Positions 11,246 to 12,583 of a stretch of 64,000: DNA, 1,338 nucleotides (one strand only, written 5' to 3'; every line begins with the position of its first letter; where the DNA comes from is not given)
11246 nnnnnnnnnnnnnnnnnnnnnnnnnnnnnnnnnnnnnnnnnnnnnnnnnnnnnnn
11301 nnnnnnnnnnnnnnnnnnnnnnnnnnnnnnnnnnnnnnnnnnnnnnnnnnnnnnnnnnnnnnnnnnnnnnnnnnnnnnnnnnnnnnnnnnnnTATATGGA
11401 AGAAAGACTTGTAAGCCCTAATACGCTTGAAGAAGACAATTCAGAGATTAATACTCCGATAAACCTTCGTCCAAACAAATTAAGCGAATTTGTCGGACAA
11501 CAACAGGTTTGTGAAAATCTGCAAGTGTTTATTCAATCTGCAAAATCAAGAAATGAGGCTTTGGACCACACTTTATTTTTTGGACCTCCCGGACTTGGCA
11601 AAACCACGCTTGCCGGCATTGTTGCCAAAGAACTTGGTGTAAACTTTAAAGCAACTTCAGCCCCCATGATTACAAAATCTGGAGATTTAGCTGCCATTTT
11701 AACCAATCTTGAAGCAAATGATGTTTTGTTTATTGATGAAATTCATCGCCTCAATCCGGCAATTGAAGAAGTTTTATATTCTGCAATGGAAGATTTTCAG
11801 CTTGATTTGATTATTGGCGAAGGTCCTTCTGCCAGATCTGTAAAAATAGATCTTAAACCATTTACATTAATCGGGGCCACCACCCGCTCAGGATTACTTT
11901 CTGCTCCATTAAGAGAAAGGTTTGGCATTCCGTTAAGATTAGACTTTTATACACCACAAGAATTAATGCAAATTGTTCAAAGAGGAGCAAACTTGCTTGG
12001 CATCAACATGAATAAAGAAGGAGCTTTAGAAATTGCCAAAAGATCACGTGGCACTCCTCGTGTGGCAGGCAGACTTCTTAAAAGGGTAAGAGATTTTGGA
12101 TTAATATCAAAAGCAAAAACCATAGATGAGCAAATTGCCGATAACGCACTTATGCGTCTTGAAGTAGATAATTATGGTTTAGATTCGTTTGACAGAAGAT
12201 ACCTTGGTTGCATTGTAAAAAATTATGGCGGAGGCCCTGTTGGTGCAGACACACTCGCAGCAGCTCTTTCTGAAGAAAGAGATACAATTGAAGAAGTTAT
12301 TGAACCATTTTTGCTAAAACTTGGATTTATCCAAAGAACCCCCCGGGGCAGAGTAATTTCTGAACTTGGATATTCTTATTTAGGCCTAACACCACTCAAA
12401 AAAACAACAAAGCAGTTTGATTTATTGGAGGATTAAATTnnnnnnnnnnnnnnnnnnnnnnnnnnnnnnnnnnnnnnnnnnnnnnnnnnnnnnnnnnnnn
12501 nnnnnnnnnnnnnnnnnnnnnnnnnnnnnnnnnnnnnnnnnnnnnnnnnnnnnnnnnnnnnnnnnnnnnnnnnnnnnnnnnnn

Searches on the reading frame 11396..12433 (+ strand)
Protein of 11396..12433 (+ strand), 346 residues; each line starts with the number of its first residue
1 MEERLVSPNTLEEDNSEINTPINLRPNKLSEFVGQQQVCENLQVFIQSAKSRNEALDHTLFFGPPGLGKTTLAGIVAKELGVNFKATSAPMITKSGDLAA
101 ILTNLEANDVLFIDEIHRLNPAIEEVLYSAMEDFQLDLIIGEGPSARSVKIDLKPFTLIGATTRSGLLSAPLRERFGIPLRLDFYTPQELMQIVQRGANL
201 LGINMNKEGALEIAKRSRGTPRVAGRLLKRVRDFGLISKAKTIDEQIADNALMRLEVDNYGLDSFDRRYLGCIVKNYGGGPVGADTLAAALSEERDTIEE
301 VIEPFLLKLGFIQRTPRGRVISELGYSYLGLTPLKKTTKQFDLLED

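Call 19: search_protein_families(library=pfam, proteins=[window:11396-12433:+], max_evalue=0.0001)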
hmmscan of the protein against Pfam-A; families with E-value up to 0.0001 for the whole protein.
window:11396-12433:+ (346 aa): 6 families
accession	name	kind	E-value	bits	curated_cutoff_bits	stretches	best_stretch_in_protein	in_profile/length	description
PF05496.18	RuvB_N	-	1.1e-78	262.9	27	1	24-182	1-159/159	Holliday junction DNA helicase RuvB P-loop domain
PF17864.7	AAA_lid_4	-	3.4e-30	104.1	27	1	185-258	1-74/74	RuvB AAA lid domain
PF05491.19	RuvB_C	-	5e-26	90.9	24.7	1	260-329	2-71/72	RuvB C-terminal winged helix domain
PF00004.35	AAA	-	7.1e-22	78.7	21.2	1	60-180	2-127/131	ATPase family associated with various cellular activities (AAA)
PF07728.20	AAA_5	-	1.4e-07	32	22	1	58-176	1-139/139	AAA domain (dynein-related subfamily)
PF06068.19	TIP49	-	8.9e-05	22.3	23.8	0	30-87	24-83/347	TIP49 P-loop domain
